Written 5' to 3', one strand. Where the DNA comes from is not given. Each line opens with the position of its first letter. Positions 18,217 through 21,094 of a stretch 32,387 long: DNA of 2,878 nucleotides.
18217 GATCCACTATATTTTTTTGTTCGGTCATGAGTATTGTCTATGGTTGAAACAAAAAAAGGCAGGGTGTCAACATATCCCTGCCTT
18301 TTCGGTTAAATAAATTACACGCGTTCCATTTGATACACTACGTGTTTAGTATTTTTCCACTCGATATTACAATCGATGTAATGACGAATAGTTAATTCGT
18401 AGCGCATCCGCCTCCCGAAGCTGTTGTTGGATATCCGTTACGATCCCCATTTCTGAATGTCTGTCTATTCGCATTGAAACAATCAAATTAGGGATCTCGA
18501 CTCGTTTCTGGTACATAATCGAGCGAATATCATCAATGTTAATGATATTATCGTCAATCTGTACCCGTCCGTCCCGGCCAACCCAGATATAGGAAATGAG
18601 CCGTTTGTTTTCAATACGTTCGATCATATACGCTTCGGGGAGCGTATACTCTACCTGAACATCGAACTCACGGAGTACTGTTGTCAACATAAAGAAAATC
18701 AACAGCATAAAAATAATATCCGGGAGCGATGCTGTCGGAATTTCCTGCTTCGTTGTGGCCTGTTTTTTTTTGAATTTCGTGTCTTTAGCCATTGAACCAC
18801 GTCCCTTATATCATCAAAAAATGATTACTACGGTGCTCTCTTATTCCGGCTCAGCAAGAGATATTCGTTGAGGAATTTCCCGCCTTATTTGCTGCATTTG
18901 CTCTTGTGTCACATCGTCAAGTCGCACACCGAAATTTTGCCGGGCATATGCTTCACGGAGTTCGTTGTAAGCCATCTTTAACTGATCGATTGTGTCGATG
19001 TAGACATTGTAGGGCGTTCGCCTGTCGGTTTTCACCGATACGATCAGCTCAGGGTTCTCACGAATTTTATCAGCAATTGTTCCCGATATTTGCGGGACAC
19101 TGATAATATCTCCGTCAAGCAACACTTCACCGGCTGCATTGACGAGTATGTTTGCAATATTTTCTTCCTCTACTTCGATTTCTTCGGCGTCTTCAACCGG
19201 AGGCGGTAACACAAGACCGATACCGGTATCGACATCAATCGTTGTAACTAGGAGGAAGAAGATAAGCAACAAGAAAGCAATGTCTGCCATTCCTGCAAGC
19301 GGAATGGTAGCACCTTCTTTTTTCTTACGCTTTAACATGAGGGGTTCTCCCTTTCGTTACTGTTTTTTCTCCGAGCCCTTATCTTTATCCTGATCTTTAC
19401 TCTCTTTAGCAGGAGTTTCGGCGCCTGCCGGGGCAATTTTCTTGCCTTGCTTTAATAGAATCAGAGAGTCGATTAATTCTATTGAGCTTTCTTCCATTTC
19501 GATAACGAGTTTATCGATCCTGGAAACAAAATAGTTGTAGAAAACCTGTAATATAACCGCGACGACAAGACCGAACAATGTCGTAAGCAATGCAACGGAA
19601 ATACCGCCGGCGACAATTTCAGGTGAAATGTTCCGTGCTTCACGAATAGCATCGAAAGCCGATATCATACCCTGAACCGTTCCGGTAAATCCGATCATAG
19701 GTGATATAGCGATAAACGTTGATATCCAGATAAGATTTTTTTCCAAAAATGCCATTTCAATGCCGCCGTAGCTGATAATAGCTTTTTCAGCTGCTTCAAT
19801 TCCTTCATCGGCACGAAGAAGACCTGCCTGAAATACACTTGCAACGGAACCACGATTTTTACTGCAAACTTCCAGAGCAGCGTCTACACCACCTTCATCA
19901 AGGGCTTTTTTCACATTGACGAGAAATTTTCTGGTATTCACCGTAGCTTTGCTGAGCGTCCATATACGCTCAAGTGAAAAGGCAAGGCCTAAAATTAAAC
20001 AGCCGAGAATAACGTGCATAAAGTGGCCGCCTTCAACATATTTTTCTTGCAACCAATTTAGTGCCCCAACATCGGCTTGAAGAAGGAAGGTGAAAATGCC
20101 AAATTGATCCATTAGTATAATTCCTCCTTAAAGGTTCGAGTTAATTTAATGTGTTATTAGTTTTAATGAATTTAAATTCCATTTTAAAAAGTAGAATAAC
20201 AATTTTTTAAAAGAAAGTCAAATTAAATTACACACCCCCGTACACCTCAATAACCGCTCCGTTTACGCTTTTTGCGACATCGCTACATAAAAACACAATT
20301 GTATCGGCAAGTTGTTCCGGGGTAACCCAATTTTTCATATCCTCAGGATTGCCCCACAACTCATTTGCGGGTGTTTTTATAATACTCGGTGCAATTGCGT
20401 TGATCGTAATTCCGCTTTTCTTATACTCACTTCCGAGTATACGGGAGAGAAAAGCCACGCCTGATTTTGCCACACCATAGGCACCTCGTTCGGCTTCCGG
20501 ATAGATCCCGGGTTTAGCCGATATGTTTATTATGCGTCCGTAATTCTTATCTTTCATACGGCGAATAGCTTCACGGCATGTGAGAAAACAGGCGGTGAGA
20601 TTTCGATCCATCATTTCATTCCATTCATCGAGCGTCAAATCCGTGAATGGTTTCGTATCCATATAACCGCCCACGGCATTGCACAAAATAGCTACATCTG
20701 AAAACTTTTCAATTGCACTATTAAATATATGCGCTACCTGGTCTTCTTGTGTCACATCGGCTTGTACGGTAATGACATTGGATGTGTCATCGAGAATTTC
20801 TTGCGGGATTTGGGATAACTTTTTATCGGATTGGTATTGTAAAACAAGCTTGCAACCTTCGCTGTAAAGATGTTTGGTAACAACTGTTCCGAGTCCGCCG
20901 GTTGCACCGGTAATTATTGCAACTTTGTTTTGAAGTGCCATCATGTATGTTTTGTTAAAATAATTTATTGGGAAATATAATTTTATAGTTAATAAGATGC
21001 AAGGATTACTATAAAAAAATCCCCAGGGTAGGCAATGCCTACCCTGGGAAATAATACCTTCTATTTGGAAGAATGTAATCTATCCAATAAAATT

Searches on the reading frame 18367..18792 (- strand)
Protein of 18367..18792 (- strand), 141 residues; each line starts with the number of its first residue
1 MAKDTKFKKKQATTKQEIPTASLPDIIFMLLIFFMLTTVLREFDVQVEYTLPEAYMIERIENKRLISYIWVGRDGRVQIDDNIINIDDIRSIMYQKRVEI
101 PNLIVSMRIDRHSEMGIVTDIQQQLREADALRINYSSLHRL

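Call 88: search_protein_families(library=pfam, proteins=[window:18367-18792:-], max_evalue=0.0001)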
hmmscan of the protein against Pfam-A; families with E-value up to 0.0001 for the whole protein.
window:18367-18792:- (141 aa): 1 family
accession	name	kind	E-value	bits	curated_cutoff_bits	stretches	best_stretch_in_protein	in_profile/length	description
PF02472.21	ExbD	-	5.3e-13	49.6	25.4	1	14-133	4-121/128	Biopolymer transport protein ExbD/TolR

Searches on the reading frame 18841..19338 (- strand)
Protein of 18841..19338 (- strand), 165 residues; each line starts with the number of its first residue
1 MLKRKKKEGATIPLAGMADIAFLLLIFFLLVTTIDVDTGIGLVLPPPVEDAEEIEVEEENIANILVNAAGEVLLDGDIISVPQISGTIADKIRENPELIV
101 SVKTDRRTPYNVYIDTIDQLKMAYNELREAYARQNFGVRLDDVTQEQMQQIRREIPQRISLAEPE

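Call 88: search_protein_families(library=pfam, proteins=[window:18841-19338:-], max_evalue=0.0001)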
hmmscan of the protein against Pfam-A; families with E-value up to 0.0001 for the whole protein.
window:18841-19338:- (165 aa): 1 family
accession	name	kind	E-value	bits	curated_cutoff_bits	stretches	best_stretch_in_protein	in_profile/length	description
PF02472.21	ExbD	-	3.7e-21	76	25.4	1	5-123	1-116/128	Biopolymer transport protein ExbD/TolR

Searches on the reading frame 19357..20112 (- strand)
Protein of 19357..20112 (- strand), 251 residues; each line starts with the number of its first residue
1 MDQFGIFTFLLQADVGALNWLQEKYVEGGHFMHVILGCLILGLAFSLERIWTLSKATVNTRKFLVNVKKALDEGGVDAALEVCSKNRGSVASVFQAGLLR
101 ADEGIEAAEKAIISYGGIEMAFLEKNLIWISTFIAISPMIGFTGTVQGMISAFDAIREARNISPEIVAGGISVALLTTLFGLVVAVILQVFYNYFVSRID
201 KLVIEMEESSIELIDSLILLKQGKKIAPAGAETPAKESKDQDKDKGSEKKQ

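Call 88: search_protein_families(library=pfam, proteins=[window:19357-20112:-], max_evalue=0.0001)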
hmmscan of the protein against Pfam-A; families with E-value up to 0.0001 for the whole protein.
window:19357-20112:- (251 aa): 1 family
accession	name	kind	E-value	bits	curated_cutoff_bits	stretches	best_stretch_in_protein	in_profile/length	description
PF01618.21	MotA_ExbB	-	9.9e-27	93.6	22.9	1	91-207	7-126/127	MotA/TolQ/ExbB proton channel family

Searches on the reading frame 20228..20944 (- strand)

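Call 88: search_protein_families(library=pfam, proteins=[window:20228-20944:-], max_evalue=0.0001)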
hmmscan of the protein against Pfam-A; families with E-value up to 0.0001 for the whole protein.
window:20228-20944:- (238 aa): 4 families
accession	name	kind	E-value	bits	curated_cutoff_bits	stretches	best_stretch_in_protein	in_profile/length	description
PF00106.31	adh_short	-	1.2e-47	162.4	26.6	1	7-195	1-188/195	short chain dehydrogenase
PF13561.12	adh_short_C2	-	8.8e-46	156.8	27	1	13-238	1-235/236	Enoyl-(Acyl carrier protein) reductase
PF08659.16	KR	-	1.8e-11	44.7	22.6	1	10-159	4-152/180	KR domain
PF13460.12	NAD_binding_10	-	6.5e-06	26.6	27.2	1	13-150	1-104/184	NAD(P)H-binding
